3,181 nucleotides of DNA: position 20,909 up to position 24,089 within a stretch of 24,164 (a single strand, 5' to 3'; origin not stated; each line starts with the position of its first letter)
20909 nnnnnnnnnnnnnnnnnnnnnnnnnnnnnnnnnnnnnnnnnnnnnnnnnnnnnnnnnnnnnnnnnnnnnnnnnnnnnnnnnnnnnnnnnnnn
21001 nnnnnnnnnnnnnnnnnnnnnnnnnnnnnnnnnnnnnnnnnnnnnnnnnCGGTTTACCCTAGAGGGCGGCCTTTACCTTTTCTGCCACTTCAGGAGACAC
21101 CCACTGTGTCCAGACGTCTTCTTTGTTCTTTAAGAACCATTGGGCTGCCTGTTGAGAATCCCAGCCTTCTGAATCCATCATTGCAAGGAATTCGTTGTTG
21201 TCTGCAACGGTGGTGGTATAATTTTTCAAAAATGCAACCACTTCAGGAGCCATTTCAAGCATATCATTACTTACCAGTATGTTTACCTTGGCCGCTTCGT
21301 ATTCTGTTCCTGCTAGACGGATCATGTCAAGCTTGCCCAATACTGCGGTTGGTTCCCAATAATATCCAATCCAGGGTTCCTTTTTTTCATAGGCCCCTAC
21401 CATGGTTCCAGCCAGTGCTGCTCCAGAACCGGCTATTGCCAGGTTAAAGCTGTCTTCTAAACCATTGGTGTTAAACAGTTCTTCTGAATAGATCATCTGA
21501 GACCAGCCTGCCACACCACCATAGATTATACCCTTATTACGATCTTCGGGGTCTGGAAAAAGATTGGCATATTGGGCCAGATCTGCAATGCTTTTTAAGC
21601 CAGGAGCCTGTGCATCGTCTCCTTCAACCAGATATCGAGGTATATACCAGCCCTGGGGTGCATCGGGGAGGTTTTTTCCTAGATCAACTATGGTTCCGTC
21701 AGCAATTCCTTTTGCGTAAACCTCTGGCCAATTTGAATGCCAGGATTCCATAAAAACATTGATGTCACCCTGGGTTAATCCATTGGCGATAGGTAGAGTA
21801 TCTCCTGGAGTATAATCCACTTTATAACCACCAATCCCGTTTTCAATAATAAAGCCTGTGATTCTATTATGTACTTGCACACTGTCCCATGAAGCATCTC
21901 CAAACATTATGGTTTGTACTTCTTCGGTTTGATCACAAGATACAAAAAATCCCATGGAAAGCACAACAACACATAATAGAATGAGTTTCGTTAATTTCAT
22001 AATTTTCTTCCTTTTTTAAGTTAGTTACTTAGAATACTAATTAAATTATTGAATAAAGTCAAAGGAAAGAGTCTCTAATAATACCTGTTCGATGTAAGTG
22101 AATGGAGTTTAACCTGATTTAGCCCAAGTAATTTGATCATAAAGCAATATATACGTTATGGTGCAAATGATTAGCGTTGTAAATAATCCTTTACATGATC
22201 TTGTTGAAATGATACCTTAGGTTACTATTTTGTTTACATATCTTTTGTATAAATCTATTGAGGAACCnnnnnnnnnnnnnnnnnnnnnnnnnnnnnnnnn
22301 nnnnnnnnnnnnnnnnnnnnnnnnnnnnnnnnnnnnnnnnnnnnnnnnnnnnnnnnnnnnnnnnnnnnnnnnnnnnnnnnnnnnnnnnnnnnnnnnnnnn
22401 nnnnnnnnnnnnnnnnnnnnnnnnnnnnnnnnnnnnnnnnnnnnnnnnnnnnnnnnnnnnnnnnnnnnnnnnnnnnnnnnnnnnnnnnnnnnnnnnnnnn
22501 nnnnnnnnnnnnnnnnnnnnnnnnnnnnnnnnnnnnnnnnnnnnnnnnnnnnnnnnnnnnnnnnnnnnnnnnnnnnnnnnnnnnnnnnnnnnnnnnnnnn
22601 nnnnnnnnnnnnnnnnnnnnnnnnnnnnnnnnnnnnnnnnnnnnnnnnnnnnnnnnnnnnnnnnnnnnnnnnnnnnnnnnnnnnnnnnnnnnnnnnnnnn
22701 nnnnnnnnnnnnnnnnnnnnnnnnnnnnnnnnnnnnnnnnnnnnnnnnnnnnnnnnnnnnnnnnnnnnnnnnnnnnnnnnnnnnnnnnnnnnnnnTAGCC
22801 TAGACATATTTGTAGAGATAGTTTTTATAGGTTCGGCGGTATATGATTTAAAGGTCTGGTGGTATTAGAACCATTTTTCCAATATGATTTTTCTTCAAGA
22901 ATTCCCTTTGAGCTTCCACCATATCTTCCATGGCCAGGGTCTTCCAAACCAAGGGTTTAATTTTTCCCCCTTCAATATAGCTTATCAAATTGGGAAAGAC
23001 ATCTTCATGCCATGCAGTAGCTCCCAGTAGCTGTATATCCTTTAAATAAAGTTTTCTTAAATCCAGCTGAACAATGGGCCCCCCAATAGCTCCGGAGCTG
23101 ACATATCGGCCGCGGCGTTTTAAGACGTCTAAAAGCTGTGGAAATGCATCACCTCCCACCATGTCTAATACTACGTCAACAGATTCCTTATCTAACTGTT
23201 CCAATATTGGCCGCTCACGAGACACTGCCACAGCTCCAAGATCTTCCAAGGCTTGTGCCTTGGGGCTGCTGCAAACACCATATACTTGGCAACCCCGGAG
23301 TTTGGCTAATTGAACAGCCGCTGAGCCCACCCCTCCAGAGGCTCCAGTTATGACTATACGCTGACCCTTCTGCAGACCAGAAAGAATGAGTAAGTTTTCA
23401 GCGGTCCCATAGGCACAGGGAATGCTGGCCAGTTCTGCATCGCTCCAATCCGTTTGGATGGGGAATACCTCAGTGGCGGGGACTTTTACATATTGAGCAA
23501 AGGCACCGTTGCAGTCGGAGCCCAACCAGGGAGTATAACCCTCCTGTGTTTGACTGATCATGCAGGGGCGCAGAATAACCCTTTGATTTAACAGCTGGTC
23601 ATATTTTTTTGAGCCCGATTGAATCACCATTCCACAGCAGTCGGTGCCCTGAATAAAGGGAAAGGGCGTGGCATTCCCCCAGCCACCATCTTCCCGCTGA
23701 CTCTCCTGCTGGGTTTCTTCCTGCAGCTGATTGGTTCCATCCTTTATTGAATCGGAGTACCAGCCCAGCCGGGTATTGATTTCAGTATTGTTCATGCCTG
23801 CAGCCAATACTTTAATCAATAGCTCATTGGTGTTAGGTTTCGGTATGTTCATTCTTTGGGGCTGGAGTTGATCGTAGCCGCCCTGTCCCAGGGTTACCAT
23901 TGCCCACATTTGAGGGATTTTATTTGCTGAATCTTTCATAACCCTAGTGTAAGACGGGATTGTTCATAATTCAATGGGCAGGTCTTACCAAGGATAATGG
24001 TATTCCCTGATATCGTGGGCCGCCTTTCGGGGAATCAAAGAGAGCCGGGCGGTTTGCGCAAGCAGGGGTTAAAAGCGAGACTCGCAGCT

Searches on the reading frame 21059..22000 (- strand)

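Call 74: search_protein_families(library=pfam, proteins=[window:21059-22000:-], max_evalue=0.001)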
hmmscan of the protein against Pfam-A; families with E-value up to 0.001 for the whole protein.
window:21059-22000:- (313 aa): 1 family
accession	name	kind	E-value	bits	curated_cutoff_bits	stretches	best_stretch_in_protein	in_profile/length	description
PF04069.17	OpuAC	-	1.4e-51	176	21.2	1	30-292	2-257/257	Substrate binding domain of ABC-type glycine betaine transport system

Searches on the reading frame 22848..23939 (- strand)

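Call 74: search_protein_families(library=pfam, proteins=[window:22848-23939:-], max_evalue=0.001)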
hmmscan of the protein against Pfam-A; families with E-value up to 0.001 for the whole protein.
window:22848-23939:- (363 aa): 3 families
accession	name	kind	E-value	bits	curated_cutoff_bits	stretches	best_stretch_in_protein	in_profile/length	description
PF00107.32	ADH_zinc_N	-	2.9e-21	76.2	31.8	1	203-321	1-126/129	Zinc-binding dehydrogenase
PF13602.12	ADH_zinc_N_2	-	4.7e-16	60.4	27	1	246-358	16-134/134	Zinc-binding dehydrogenase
PF08240.17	ADH_N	-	9.5e-11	42.3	23.5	1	38-162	3-103/104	Alcohol dehydrogenase GroES-like domain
